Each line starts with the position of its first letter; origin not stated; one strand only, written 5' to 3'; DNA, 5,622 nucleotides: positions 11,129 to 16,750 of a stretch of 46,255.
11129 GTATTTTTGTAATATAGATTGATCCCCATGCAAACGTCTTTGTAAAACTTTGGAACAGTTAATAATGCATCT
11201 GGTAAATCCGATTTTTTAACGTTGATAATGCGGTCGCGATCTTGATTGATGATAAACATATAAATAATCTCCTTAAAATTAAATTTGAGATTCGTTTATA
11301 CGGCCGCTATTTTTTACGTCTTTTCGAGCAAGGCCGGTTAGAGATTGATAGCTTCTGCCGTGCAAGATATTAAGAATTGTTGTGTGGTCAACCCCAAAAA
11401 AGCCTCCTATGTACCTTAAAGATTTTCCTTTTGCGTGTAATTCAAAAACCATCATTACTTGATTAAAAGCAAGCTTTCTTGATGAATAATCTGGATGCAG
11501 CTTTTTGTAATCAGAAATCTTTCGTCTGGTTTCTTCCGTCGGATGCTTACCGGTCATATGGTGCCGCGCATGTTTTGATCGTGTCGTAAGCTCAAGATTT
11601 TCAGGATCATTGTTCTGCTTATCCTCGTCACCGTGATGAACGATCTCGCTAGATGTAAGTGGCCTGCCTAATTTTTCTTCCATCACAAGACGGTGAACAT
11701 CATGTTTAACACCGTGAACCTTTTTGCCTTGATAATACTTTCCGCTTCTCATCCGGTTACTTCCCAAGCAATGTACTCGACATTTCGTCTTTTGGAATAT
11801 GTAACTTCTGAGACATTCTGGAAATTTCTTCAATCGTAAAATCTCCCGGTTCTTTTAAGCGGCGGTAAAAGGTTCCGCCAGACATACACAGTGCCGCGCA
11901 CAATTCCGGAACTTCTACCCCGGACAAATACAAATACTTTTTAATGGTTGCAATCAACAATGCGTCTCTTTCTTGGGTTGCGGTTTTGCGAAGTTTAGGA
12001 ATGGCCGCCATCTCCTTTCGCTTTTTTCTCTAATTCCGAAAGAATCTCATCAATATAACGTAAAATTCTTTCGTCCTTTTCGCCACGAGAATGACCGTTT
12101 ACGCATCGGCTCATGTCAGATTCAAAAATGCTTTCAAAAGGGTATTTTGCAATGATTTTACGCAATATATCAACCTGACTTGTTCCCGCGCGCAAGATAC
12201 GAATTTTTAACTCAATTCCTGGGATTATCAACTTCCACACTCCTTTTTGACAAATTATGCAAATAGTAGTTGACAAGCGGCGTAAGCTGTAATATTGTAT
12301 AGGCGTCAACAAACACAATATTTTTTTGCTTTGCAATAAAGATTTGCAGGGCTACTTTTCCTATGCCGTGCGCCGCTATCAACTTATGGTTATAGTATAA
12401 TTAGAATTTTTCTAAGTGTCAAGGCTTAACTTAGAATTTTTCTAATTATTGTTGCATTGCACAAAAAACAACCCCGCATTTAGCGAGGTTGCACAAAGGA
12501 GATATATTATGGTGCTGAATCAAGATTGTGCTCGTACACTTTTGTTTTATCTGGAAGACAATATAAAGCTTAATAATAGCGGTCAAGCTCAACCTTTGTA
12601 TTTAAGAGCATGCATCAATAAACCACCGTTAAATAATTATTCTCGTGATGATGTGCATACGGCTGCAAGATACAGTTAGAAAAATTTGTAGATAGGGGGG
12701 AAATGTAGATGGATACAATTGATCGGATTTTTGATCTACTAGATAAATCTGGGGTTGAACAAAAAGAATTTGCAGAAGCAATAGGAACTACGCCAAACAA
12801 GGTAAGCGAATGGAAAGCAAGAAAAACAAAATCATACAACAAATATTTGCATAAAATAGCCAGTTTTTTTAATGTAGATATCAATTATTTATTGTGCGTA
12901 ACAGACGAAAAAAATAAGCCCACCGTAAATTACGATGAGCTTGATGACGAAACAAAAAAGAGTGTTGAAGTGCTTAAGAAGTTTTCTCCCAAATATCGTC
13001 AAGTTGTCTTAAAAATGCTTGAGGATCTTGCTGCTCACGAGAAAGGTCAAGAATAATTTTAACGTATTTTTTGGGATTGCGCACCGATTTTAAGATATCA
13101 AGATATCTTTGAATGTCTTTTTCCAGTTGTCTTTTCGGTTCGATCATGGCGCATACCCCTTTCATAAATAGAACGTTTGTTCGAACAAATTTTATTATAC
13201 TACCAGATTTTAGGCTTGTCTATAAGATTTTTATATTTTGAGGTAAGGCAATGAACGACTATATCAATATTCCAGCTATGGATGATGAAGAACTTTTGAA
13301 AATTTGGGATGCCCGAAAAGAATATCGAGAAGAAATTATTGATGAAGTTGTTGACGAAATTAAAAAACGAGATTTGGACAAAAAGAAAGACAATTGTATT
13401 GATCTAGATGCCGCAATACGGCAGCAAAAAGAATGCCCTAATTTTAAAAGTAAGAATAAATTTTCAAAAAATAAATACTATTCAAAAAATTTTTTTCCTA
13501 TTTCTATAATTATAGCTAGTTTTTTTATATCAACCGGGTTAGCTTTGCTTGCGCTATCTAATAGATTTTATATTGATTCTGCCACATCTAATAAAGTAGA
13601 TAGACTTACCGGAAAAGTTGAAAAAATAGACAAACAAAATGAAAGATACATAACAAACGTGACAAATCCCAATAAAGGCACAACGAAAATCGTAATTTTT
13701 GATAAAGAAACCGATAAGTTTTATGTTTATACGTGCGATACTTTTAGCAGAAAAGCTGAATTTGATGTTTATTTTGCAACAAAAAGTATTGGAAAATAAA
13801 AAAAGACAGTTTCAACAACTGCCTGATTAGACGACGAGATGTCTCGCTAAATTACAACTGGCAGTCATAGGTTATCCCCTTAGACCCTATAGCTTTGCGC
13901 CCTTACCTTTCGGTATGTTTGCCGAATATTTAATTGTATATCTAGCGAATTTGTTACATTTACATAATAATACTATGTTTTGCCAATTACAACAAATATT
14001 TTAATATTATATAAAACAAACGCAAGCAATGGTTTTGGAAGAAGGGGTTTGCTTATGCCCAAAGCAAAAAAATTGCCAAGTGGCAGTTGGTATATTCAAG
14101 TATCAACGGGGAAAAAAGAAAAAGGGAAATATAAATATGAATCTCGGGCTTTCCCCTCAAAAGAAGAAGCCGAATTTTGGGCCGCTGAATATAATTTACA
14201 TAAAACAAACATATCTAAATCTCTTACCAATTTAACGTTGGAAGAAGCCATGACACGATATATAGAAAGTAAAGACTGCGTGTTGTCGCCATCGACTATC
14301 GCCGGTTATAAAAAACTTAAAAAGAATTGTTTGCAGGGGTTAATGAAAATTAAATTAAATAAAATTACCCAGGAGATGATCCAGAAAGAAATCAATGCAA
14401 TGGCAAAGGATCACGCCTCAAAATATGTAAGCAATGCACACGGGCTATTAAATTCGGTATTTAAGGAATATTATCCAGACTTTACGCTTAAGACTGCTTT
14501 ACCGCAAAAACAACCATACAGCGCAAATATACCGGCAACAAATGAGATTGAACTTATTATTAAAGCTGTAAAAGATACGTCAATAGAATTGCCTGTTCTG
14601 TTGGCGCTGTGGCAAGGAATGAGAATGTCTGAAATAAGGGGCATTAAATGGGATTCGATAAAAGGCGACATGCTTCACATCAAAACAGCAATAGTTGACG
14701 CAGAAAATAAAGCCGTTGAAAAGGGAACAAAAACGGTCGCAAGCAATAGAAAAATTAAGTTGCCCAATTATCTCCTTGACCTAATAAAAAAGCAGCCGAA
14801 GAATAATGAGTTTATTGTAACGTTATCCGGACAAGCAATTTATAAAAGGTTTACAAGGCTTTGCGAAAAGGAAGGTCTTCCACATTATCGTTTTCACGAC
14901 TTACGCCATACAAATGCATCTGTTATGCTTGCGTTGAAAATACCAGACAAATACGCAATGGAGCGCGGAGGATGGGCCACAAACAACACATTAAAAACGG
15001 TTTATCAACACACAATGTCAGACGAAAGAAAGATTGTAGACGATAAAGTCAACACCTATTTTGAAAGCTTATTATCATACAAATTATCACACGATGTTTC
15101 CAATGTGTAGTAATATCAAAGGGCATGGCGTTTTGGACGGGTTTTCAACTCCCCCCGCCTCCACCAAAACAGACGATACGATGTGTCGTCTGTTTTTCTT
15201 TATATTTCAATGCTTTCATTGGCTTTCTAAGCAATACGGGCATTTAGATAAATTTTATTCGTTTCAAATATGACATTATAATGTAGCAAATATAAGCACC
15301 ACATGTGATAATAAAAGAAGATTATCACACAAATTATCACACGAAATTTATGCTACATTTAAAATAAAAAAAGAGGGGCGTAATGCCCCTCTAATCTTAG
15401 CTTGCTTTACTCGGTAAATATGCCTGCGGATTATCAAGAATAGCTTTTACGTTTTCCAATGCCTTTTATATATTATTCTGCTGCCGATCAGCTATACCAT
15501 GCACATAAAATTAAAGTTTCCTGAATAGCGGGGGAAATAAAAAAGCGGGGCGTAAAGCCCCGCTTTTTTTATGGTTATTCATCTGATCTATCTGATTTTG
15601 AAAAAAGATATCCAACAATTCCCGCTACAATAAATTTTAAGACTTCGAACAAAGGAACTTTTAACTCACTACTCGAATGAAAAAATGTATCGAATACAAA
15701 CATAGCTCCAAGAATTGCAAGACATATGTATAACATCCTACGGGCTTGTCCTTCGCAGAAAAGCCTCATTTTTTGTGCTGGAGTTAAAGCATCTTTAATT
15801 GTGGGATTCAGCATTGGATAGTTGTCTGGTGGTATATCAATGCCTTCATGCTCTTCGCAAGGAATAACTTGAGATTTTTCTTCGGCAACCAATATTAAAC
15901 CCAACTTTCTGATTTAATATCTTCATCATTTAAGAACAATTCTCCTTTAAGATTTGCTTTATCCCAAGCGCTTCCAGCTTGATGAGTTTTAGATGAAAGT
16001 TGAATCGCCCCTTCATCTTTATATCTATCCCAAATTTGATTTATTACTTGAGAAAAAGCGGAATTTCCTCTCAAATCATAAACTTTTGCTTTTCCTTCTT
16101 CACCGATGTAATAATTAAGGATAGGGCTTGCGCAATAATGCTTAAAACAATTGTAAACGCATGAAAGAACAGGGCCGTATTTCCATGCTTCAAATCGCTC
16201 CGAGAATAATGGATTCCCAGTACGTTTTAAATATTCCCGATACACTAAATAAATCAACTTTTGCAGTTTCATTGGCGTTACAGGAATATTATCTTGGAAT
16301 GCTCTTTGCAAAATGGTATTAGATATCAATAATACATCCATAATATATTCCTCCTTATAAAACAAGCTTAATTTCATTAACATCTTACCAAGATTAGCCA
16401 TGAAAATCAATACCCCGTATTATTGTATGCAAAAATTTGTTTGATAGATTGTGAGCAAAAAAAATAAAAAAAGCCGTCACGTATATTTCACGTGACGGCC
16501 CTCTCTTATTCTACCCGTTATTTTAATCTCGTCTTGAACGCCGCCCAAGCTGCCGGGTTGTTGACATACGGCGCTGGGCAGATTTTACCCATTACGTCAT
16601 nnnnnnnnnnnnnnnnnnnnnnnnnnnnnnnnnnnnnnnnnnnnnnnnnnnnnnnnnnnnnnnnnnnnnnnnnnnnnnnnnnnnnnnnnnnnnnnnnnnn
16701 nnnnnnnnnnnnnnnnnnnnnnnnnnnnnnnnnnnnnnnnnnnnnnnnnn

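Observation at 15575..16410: Self-contained Panacea (DUF4065) + two-TM small-protein cassette at the prophage end: candidate PanA/PanT-type toxin-antitoxin or abortive-infection module with an unassigned toxin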

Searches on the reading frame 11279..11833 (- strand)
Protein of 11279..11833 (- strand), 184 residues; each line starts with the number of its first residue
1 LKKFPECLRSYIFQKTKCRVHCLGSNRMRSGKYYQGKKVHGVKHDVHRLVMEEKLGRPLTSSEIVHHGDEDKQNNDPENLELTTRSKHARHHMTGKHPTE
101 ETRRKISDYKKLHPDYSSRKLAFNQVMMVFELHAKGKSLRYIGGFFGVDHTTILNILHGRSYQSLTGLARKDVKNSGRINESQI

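Call 72: search_protein_families(library=pfam, proteins=[window:11279-11833:-], max_evalue=0.001)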
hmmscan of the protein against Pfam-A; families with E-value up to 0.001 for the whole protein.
window:11279-11833:- (184 aa): 3 families
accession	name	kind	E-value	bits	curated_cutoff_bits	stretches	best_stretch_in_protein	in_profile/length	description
PF13392.12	HNH_3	-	6.6e-13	48.5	24.8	1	46-90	3-46/46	HNH endonuclease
PF13936.12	HTH_38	-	3.1e-06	27.3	27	1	119-158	3-42/44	Helix-turn-helix domain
PF07460.16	NUMOD3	-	0.0007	19.9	20.4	0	91-107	21-37/37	NUMOD3 motif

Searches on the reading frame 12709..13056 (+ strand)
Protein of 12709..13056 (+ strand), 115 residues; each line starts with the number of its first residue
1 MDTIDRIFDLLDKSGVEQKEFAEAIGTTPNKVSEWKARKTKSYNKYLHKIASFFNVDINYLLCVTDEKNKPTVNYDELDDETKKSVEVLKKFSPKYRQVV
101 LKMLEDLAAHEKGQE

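Call 72: search_protein_families(library=pfam, proteins=[window:12709-13056:+], max_evalue=0.001)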
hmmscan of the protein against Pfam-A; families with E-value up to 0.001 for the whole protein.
window:12709-13056:+ (115 aa): 2 families
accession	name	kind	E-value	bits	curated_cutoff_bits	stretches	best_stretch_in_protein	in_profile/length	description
PF01381.28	HTH_3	-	3.9e-05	24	23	1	10-61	4-55/55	Helix-turn-helix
PF13443.12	HTH_26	-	0.00024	21.8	22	1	10-59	5-55/63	Cro/C1-type HTH DNA-binding domain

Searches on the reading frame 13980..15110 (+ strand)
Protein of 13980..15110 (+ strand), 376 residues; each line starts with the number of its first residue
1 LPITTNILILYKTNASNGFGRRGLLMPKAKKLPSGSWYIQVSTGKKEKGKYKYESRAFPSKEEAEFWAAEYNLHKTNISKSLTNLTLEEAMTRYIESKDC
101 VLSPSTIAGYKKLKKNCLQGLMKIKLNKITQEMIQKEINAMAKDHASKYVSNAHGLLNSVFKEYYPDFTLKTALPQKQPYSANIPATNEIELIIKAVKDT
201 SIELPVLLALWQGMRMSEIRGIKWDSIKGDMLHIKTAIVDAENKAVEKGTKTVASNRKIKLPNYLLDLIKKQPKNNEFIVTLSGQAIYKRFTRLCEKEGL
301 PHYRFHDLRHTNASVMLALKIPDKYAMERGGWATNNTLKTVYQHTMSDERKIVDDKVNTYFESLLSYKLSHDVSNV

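Call 3: search_protein_families(library=pfam, proteins=[window:13980-15110:+], max_evalue=1)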
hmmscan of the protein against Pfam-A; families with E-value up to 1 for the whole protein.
window:13980-15110:+ (376 aa): 3 families
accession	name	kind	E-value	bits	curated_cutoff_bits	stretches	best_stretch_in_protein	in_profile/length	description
PF00589.27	Phage_integrase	-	2.3e-15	57.2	27.1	1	188-345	6-168/172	Phage integrase family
PF14659.12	Phage_int_SAM_3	-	3.1e-06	27.8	22.6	1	86-141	1-57/58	Phage integrase, N-terminal SAM-like domain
PF14657.12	Arm-DNA-bind_4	-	0.00071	19.6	22.3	1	36-71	1-38/47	Arm DNA-binding domain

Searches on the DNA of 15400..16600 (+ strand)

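Call 11: search_dna_similar(query=window:15400-16600:+, collection=phages, mode=distant)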
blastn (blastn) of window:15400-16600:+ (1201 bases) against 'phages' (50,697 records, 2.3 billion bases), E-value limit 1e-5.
No match.
